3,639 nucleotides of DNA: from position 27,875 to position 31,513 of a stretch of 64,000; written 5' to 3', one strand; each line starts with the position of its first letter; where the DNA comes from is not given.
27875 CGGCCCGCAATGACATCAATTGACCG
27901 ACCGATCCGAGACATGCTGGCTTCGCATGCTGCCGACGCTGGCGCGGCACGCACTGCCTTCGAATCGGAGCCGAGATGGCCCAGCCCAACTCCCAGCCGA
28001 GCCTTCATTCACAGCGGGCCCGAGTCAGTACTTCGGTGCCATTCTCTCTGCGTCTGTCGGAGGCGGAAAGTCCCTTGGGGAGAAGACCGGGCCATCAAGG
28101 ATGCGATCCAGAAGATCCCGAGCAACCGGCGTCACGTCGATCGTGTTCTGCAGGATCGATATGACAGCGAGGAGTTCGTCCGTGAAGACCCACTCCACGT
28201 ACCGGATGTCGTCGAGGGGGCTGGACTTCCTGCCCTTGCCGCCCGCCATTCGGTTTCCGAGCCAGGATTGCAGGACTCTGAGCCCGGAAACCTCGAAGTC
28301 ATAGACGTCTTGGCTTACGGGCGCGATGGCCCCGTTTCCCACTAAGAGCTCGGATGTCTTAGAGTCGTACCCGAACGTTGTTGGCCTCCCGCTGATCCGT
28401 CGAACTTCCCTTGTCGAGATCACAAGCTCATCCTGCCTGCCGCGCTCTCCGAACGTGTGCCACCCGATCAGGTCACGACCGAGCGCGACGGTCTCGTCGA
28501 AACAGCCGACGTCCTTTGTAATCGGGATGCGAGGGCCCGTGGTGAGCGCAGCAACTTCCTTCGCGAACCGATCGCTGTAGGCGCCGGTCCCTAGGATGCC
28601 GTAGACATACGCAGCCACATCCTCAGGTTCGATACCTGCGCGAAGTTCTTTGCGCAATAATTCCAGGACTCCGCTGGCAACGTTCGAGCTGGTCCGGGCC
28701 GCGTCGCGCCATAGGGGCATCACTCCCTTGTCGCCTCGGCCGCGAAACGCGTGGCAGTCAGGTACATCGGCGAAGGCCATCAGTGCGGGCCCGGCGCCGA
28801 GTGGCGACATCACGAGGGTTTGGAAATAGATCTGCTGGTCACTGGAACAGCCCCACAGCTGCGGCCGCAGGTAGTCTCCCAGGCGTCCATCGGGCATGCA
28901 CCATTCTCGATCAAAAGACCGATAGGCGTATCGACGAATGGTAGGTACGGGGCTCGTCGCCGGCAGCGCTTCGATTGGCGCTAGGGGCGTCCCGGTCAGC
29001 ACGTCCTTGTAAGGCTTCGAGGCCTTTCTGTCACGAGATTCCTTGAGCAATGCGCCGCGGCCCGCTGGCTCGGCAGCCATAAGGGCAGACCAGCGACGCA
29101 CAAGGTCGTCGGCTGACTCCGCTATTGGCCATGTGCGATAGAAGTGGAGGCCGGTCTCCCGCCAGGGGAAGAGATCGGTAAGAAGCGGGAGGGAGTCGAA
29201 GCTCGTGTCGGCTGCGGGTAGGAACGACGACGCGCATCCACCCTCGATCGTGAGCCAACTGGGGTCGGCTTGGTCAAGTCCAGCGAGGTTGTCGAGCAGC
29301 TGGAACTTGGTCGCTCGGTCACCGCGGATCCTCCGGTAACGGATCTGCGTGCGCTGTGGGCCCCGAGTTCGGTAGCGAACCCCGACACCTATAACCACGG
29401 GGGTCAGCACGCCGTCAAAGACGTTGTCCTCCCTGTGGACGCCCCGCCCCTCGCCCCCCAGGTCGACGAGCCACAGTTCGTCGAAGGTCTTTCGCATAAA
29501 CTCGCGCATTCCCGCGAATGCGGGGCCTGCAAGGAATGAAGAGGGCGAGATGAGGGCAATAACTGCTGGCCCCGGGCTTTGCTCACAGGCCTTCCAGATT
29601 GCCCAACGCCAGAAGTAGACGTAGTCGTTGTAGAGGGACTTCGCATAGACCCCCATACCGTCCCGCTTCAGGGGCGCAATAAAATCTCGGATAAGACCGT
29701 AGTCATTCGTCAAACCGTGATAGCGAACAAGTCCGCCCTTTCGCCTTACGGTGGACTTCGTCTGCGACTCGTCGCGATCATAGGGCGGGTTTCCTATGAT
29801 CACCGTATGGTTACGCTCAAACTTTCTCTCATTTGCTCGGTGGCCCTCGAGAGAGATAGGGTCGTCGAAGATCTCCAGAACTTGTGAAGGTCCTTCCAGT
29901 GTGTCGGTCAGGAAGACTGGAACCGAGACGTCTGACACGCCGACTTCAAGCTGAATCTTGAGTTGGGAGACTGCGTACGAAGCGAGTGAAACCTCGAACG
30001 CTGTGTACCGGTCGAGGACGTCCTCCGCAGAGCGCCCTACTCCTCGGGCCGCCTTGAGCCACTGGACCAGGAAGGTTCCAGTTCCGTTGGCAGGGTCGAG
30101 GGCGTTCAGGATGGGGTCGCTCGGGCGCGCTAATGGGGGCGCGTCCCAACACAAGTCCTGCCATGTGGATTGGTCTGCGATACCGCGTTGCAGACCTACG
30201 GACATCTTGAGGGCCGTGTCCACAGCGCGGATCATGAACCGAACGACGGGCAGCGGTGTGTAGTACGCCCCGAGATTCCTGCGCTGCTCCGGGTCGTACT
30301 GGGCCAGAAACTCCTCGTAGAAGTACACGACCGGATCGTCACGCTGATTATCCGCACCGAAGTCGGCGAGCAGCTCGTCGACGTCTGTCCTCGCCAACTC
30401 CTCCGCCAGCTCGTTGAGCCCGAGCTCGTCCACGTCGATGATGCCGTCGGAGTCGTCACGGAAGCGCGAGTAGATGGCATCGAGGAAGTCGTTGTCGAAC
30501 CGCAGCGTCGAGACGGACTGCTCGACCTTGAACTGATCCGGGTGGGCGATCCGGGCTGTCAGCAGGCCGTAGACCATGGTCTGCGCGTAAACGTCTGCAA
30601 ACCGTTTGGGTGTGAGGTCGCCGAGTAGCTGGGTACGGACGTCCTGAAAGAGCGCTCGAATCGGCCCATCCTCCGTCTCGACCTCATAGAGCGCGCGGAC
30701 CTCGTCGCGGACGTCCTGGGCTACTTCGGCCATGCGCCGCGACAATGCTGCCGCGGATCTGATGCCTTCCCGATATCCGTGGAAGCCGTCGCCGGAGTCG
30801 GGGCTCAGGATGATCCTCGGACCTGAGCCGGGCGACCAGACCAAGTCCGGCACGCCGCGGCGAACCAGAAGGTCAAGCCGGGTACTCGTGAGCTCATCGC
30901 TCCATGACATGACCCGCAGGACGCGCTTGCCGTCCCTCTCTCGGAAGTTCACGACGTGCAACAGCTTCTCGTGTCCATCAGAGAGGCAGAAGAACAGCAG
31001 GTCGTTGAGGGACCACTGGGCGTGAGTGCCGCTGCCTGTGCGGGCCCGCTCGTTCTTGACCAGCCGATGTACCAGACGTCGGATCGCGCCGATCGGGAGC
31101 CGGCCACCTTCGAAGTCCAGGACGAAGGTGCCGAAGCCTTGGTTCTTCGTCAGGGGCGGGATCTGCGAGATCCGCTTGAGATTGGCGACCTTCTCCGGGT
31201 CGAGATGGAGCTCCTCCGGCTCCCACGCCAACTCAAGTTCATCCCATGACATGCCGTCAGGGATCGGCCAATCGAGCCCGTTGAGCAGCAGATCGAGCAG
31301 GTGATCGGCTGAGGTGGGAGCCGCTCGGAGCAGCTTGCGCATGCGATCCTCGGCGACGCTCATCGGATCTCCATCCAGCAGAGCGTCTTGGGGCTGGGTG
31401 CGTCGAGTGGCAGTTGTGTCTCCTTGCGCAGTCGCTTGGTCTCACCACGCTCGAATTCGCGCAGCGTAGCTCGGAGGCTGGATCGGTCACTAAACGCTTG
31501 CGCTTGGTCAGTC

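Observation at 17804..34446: Composite DISARM/Druantia-like locus: a DruH/DruE-like operon faces a PglX-like methyltransferase plus a PLD-SNF2 fusion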

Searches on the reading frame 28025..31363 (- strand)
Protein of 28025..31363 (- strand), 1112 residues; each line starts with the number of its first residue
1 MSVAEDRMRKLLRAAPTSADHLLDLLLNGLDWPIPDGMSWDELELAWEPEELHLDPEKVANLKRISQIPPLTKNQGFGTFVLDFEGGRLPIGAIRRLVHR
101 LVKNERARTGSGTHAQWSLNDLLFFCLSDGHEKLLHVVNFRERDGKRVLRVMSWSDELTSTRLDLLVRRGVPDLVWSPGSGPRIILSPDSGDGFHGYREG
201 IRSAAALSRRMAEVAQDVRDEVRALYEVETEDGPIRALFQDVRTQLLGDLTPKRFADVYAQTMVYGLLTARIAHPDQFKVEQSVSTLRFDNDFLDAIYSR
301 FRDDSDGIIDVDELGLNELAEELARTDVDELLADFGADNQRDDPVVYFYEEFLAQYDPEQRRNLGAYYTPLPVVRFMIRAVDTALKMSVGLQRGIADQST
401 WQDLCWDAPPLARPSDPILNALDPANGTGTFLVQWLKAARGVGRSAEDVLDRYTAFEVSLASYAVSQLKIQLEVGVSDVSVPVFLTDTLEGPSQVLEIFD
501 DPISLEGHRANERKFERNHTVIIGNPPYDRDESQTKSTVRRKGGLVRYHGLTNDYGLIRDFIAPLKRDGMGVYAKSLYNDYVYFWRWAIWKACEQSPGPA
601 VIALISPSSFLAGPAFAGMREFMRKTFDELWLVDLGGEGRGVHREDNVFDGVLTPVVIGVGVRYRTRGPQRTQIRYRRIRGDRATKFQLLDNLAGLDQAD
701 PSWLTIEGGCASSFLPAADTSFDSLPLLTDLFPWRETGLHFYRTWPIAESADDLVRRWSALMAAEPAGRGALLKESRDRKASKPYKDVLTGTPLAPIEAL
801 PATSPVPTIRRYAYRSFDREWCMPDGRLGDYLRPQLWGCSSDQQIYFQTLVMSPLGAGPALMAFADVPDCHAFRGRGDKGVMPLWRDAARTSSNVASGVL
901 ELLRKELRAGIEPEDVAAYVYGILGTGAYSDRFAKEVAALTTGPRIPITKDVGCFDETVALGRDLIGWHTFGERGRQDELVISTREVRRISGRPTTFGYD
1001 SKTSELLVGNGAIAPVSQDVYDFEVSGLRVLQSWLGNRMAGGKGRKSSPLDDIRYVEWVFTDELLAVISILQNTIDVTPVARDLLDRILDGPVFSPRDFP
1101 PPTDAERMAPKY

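Call 4: search_protein_families(library=pfam, proteins=[window:28025-31363:-], max_evalue=0.01)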
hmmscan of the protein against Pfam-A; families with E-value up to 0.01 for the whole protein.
window:28025-31363:- (1112 aa): 3 families
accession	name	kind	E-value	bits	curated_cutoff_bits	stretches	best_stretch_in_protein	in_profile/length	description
PF18135.7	Type_ISP_C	-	1.2e-62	212.4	25.9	1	730-1064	1-339/342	Type ISP C-terminal specificity domain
PF02384.22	N6_Mtase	-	1.1e-07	32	20.4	1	346-389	7-50/311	N-6 DNA Methylase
PF07669.17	Eco57I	-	0.00012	22.7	25.3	1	516-634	72-164/171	Eco57I restriction-modification methylase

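Call 5: search_protein_families(library=padloc, proteins=[window:28025-31363:-], max_evalue=0.001)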
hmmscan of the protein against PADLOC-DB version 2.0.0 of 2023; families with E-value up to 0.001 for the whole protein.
window:28025-31363:- (1112 aa): 8 families
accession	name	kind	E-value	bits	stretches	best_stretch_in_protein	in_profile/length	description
PDLC03631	REase_MTase_IIG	-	8.6e-212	704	1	202-1110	154-1060/1086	Type IIG restriction enzyme-methyltransferase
PDLC03610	REase_MTase_IIG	-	6.4e-68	227.8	3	199-531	156-486/1096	Type IIG restriction enzyme-methyltransferase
PDLC03597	REase_MTase_IIG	-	4.2e-26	88.9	2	341-725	857-1226/1646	Type IIG restriction enzyme-methyltransferase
PDLC03621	REase_MTase_IIG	-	1.5e-17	61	1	346-650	285-570/1024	Type IIG restriction enzyme-methyltransferase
PDLC03051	REase_MTase_I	-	1.1e-16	57.2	1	344-706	844-1191/1591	Type I restriction enzyme-methyltransferase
PDLC03338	MTase_II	-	2.9e-08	30.9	0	575-659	270-346/604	Type II methyltransferase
PDLC03021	MTase_I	-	0.0001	19.3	0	342-386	143-185/491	Type I methyltransferase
PDLC03025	MTase_I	-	0.0006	16.6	0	345-387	144-184/569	Type I methyltransferase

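Call 9: search_protein_families(library=ncbifam, proteins=[window:28025-31363:-], max_evalue=0.01)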
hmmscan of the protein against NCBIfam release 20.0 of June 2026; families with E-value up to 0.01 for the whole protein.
window:28025-31363:- (1112 aa): 1 family
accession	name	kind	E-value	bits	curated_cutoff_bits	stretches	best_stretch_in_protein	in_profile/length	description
TIGR02987.1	met_A_Alw26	exception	0.0097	14.7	353.5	0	419-623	33-213/523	Alw26I/Eco31I/Esp3I family type II restriction adenine-specific DNA-methyltransferase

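Call 27: search_solved_structures(query=window:28025-31363:-, max_evalue=0.001)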
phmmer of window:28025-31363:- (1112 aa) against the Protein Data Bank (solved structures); distinct sequences matched with E-value up to 0.001: 3.
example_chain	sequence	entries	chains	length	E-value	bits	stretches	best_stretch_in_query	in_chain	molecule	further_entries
7lo5_A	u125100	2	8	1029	2.3e-17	65.3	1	345-667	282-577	Site-specific DNA-methyltransferase (adenine-specific)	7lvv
5ffj_A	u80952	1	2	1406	3.6e-15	58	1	344-642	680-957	Endonuclease and methylase LlaGI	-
4xqk_A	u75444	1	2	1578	5.4e-15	57.4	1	344-694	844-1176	LlaBIII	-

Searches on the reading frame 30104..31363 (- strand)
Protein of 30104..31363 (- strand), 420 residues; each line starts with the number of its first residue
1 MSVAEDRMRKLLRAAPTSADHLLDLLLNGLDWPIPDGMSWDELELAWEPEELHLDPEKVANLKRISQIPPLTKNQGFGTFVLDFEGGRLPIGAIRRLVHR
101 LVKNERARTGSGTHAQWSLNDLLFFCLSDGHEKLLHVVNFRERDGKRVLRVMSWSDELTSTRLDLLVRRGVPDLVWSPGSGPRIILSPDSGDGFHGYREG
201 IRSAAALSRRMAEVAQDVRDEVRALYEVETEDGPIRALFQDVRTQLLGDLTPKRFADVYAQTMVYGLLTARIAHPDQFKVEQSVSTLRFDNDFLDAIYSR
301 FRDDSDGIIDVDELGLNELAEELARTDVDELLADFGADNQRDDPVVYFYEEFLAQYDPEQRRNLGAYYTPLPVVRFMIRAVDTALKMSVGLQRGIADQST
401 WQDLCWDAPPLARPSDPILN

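Call 103: search_solved_structures(query=A6, max_evalue=1, show_alignments=2)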
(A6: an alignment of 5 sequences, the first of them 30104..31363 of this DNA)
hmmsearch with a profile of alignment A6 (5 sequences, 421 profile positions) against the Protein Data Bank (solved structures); distinct sequences matched with E-value up to 1: 12.
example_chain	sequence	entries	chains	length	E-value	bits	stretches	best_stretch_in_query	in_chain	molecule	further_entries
7lo5_A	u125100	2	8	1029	6e-07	31.8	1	346-395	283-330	Site-specific DNA-methyltransferase (adenine-specific)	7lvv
5ffj_A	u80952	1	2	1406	1e-05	27.8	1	342-397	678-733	Endonuclease and methylase LlaGI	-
4xqk_A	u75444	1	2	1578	1.2e-05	27.6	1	342-397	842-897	LlaBIII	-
5ybb_A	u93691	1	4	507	0.0016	20.5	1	327-383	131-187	Type I restriction-modification system methyltransferase subunit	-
7vru_A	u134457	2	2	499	0.0078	18.3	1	333-382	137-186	Site-specific DNA-methyltransferase (adenine-specific)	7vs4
3ufb_A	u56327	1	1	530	0.061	15.3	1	347-387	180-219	Type I restriction-modification system methyltransferase subunit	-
3khk_A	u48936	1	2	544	0.11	14.5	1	343-380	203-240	Type I restriction-modification system methylation subunit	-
3lkd_A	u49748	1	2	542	0.27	13.2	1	262-380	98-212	Type I restriction-modification system methyltransferase subunit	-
7lni_A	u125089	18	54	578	0.36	12.8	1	351-380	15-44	Site-specific DNA-methyltransferase (adenine-specific)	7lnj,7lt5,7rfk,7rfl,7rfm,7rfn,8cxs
8cxz_A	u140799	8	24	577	0.37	12.7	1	351-380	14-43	Site-specific DNA-methyltransferase (adenine-specific)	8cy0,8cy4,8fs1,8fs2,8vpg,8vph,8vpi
2y7c_B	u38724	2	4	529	0.75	11.7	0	326-379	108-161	TYPE I RESTRICTION ENZYME ECOKI M PROTEIN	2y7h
2ar0_A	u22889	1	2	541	0.78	11.7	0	326-379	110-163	Type I restriction enzyme EcoKI M protein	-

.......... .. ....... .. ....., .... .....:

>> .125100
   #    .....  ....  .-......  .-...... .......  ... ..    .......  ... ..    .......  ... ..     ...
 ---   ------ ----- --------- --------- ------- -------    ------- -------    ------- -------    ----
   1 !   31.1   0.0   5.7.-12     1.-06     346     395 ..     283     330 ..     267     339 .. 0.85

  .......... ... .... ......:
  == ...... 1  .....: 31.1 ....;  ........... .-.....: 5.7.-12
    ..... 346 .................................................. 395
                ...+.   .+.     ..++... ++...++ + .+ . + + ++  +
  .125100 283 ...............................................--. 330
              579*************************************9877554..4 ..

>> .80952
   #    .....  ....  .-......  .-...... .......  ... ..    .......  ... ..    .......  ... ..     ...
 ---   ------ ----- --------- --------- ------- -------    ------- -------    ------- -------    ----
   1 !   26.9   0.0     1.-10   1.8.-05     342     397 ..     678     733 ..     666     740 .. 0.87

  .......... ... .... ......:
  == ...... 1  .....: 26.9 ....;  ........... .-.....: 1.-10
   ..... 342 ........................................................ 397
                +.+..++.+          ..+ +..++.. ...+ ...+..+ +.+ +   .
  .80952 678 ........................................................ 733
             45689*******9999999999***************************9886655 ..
